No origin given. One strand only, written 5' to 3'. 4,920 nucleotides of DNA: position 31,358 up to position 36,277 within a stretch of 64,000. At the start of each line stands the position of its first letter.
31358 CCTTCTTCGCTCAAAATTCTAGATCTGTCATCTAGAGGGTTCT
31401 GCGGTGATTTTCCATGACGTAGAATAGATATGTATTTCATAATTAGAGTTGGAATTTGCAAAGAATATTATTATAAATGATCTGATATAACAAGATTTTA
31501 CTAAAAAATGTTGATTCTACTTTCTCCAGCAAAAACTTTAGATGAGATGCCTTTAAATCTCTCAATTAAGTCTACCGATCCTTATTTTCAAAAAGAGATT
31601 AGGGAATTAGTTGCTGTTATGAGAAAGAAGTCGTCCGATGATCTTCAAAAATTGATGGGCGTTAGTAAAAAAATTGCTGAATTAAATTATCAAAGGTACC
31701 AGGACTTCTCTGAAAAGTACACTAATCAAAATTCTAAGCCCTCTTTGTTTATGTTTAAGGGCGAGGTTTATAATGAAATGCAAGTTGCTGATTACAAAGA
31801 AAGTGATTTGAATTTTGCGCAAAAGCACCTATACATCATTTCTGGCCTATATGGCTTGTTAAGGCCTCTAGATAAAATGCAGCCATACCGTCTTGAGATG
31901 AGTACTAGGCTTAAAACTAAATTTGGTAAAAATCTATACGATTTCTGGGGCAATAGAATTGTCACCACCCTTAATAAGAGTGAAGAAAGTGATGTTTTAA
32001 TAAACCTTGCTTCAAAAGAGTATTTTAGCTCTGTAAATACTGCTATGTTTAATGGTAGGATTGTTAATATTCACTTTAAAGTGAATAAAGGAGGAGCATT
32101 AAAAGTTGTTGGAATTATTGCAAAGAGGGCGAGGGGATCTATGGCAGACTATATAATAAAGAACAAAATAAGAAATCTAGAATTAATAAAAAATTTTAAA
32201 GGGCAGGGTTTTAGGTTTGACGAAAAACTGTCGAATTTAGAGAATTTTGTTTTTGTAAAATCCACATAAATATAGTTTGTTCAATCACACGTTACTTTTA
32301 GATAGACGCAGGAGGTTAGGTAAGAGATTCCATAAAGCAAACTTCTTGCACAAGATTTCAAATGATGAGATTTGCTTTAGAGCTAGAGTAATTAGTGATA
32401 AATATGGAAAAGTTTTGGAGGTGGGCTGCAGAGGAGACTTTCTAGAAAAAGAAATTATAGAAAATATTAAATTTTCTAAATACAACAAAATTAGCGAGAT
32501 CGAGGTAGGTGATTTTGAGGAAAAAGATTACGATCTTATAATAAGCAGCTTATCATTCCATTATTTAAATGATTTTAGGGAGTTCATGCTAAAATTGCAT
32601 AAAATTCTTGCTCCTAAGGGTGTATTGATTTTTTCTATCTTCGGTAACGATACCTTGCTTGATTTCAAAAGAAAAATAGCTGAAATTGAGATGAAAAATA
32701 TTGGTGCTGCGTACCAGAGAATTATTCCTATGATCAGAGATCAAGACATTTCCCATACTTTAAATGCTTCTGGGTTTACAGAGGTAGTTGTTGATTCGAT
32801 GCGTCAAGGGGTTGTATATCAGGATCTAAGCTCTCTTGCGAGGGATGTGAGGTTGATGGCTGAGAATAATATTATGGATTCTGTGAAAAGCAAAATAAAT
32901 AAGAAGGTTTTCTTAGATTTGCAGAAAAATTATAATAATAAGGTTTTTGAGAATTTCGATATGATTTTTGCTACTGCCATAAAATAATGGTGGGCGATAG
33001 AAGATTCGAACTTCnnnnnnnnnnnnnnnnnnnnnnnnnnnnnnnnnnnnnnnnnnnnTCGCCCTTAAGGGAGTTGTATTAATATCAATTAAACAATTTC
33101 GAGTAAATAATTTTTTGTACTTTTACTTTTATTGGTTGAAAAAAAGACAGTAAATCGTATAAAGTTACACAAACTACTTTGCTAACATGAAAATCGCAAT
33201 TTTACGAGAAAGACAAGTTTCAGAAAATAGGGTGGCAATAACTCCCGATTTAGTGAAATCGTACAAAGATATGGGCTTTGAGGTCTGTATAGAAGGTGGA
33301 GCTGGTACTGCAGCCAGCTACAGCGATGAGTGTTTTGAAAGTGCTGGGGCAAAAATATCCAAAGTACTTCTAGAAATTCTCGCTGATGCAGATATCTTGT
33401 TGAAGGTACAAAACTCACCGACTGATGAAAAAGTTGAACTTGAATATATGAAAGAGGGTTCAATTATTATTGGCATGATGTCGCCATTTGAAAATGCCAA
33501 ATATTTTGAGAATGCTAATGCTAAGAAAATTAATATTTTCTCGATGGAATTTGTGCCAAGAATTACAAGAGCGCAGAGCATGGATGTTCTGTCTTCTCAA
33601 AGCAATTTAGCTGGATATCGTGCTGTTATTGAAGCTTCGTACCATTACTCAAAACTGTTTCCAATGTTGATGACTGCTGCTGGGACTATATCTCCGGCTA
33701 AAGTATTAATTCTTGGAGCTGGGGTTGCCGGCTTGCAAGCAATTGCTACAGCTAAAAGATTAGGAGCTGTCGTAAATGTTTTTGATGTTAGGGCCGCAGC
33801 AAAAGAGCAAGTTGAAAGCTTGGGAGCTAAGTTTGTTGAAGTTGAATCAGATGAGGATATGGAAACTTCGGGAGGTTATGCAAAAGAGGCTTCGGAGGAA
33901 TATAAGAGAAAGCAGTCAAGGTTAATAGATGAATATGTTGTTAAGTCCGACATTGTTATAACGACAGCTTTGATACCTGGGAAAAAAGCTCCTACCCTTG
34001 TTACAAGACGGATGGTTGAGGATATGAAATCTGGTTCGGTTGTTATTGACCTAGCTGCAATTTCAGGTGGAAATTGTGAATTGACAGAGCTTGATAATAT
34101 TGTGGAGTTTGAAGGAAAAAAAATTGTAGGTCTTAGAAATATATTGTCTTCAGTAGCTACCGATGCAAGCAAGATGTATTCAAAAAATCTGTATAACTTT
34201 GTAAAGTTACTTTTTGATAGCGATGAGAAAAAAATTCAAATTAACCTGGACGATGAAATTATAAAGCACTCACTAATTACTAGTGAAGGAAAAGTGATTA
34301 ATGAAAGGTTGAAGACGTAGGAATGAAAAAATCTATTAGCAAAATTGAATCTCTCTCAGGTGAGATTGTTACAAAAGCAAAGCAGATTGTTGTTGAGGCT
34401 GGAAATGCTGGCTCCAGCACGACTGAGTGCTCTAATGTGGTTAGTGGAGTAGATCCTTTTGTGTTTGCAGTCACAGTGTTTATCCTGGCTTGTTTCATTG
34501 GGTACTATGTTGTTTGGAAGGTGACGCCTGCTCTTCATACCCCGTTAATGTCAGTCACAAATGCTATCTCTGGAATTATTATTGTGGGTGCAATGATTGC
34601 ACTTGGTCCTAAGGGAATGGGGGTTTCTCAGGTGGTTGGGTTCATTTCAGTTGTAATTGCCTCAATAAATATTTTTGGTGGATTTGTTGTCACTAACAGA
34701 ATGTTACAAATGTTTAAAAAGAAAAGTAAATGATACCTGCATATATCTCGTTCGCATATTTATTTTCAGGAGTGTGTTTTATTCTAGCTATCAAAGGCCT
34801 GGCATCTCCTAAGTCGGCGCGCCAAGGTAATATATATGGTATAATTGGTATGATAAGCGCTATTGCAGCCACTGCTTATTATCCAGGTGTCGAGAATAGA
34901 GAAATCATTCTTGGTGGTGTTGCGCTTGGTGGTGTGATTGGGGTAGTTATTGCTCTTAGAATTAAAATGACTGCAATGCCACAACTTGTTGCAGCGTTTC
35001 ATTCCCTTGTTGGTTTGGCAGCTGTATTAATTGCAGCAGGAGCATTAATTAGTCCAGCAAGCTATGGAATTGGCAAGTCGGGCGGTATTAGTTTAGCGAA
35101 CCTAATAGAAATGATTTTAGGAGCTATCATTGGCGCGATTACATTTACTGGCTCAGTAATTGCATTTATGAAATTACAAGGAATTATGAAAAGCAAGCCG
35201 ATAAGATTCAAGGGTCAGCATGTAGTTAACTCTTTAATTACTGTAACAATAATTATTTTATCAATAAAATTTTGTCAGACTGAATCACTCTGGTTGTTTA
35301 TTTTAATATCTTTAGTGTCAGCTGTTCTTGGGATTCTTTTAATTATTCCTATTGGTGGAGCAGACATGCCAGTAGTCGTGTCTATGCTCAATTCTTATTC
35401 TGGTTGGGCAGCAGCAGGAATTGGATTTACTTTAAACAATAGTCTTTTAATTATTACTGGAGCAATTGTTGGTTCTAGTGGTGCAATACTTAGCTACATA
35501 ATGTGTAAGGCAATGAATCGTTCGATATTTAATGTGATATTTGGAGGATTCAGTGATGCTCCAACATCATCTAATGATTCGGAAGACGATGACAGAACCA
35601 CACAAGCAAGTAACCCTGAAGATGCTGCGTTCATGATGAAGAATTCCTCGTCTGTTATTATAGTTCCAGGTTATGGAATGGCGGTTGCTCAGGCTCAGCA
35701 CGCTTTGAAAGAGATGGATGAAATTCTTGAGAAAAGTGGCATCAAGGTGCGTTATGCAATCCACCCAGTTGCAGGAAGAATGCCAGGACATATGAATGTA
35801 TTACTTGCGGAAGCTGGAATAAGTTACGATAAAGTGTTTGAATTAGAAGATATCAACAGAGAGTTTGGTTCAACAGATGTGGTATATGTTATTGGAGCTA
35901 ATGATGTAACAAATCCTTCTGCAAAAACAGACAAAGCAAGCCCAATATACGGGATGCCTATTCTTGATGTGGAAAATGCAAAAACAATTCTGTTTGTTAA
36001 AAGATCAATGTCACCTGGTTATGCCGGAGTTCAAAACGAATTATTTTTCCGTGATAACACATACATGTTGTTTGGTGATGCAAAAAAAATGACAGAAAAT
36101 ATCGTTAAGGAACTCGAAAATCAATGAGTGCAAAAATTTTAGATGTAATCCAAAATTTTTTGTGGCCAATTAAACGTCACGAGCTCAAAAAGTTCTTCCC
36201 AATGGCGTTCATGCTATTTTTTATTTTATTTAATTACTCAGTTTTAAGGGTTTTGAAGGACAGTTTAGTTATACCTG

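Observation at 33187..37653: Transhydrogenase operon translationally coupled to a nucleotide translocase: candidate NAD-theft-to-NADPH module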

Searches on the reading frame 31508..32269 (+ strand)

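Call 4: search_protein_families(library=pfam, proteins=[window:31508-32269:+])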
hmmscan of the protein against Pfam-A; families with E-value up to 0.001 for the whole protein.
window:31508-32269:+ (253 aa): 2 families
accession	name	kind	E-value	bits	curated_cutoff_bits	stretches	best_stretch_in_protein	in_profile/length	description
PF03883.20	H2O2_YaaD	-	2.2e-83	279.9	29.6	1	1-240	1-235/236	Peroxide stress protein YaaA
PF21818.3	DUF6884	-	6.5e-07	30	30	1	104-180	36-110/135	Family of unknown function (DUF6884)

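Call 5: search_protein_families(library=ncbifam, proteins=[window:31508-32269:+])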
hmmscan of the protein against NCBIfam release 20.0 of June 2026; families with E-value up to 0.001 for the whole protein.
window:31508-32269:+ (253 aa): 8 families
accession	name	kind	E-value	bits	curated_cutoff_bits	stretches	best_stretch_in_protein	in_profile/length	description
NF002542.0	PRK02101.1-3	equivalog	5e-94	314.3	278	1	1-252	1-255/258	peroxide stress protein YaaA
NF002541.0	PRK02101.1-1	equivalog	4.5e-83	278.5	368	1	1-251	1-254/258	peroxide stress protein YaaA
NF002547.0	PRK02101.2-5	equivalog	5.1e-60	202.8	392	1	1-251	1-253/255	peroxide stress protein YaaA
NF002543.0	PRK02101.1-4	equivalog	1.1e-58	198.7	204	1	1-252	1-242/244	peroxide stress protein YaaA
NF002545.0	PRK02101.2-3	equivalog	9e-13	48.4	324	1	17-220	24-224/265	peroxide stress protein YaaA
NF002546.0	PRK02101.2-4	equivalog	1.2e-11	44.7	321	1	1-217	1-208/245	peroxide stress protein YaaA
NF002544.0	PRK02101.2-1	equivalog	4e-10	39.4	339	1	1-217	1-212/248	peroxide stress protein YaaA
NF002548.0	PRK02101.2-6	equivalog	1.2e-06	28.3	391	1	75-218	76-214/251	peroxide stress protein YaaA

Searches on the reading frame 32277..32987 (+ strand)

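Call 4: search_protein_families(library=pfam, proteins=[window:32277-32987:+])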
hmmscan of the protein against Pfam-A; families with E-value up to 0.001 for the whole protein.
window:32277-32987:+ (236 aa): 4 families
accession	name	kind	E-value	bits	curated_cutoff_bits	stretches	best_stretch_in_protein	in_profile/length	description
PF13489.12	Methyltransf_23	-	5.7e-09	36.3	27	1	41-168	21-160/164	Methyltransferase domain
PF08241.18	Methyltransf_11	-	6.6e-06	27.1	21.2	1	79-119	55-95/95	Methyltransferase domain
PF08242.18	Methyltransf_12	-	7.6e-06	27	30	1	73-117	54-98/98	Methyltransferase domain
PF13847.12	Methyltransf_31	-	0.00041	20.5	27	1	58-123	50-113/145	Methyltransferase domain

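Call 5: search_protein_families(library=ncbifam, proteins=[window:32277-32987:+])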
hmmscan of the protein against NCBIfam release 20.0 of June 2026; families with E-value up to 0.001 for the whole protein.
window:32277-32987:+ (236 aa): 3 families
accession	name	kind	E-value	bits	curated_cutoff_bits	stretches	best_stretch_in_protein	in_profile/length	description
TIGR02072.1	BioC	equivalog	2.3e-19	70.1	184.95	1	74-224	87-227/244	malonyl-ACP O-methyltransferase BioC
NF043040.1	corrin_prot_MT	hypoth_equivalog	0.00068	19.1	180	0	72-118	97-146/216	corrinoid protein-associated methyltransferase CpaM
NF007610.0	PRK10258.1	equivalog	0.00085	18.7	342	0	72-140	91-159/251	malonyl-ACP O-methyltransferase BioC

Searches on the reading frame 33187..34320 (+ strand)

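Call 4: search_protein_families(library=pfam, proteins=[window:33187-34320:+])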
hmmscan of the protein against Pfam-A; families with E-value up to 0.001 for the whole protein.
window:33187-34320:+ (377 aa): 3 families
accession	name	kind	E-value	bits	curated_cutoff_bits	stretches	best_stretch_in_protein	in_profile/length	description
PF01262.27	AlaDh_PNT_C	-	1.9e-68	230.6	23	1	146-372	1-213/214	Alanine dehydrogenase/PNT, C-terminal domain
PF05222.21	AlaDh_PNT_N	-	8.1e-37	126.9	30.4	1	5-142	2-136/136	Alanine dehydrogenase/PNT, N-terminal domain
PF02826.25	2-Hacid_dh_C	-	3.2e-05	23.8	25.1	0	167-220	33-86/178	D-isomer specific 2-hydroxyacid dehydrogenase, NAD binding domain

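Call 5: search_protein_families(library=ncbifam, proteins=[window:33187-34320:+])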
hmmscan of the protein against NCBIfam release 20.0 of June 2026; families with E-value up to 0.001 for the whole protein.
window:33187-34320:+ (377 aa): 6 families
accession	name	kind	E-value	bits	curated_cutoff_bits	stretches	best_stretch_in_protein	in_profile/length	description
NF006942.0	PRK09424.1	equivalog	2.8e-127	425.5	383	1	1-370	1-366/510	Re/Si-specific NAD(P)(+) transhydrogenase subunit alpha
TIGR00561.1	pntA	equivalog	1.6e-112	376.8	444.4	1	2-370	1-365/511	Re/Si-specific NAD(P)(+) transhydrogenase subunit alpha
TIGR00518.1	alaDH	equivalog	5.1e-39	134.3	391.85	1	1-377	1-356/370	alanine dehydrogenase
TIGR03366.1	HpnZ_proposed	hypoth_equivalog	3.7e-08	32.9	328.1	1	162-224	148-211/315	putative phosphonate catabolism associated alcohol dehydrogenase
NF006162.0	PRK08306.1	equivalog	2.6e-05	23.7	261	0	239-295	198-248/297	dipicolinate synthase subunit DpsA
TIGR02819.1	fdhA_non_GSH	equivalog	0.00033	19.3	636.95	1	163-225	182-245/397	formaldehyde dehydrogenase, glutathione-independent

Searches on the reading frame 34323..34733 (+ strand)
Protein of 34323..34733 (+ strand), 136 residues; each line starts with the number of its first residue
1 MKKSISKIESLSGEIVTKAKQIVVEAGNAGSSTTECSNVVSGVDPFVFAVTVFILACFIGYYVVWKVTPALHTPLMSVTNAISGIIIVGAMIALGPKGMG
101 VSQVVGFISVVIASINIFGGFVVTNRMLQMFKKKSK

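Call 4: search_protein_families(library=pfam, proteins=[window:34323-34733:+])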
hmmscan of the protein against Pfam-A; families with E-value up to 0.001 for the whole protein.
window:34323-34733:+ (136 aa): 2 families
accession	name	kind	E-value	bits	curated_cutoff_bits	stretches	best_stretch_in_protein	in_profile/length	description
PF12769.12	PNTB_4TM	-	6.8e-38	129.5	26.2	1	50-133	2-85/85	4TM region of pyridine nucleotide transhydrogenase, mitoch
PF11872.13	DUF3392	-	1.3e-05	25.7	31.3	1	44-95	47-99/105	Protein of unknown function (DUF3392)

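Call 5: search_protein_families(library=ncbifam, proteins=[window:34323-34733:+])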
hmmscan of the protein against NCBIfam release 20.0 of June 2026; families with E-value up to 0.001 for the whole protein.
window:34323-34733:+ (136 aa): 2 families
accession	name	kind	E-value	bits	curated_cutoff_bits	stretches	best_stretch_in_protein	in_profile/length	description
NF006942.0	PRK09424.1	equivalog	1.2e-39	136.5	383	1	44-133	421-509/510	Re/Si-specific NAD(P)(+) transhydrogenase subunit alpha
TIGR00561.1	pntA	equivalog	4.6e-35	121.3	444.4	1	46-133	423-510/511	Re/Si-specific NAD(P)(+) transhydrogenase subunit alpha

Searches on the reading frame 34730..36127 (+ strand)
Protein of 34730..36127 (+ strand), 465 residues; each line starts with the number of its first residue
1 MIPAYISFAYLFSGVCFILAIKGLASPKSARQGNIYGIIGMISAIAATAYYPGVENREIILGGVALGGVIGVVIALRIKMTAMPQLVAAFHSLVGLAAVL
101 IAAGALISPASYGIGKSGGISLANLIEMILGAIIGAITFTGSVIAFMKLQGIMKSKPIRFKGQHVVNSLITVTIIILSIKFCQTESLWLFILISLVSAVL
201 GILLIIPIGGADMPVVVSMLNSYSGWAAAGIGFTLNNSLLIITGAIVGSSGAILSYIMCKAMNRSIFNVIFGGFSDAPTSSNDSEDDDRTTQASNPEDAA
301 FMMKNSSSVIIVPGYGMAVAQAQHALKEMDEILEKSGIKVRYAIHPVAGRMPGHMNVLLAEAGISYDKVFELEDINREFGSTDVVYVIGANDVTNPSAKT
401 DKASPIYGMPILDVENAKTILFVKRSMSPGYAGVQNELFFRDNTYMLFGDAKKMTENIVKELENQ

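Call 4: search_protein_families(library=pfam, proteins=[window:34730-36127:+])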
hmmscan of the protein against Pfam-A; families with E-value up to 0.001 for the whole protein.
window:34730-36127:+ (465 aa): 1 family
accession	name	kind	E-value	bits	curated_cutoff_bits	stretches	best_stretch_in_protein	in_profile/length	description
PF02233.22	PNTB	-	6.5e-196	652.1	31.7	1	7-460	2-455/456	NAD(P) transhydrogenase beta subunit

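Call 5: search_protein_families(library=ncbifam, proteins=[window:34730-36127:+])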
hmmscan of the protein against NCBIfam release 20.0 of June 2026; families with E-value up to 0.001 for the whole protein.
window:34730-36127:+ (465 aa): 1 family
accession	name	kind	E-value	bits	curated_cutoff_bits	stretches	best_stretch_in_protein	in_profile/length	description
NF006974.0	PRK09444.1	equivalog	2.1e-162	541.6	689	1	5-462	5-460/460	Re/Si-specific NAD(P)(+) transhydrogenase subunit beta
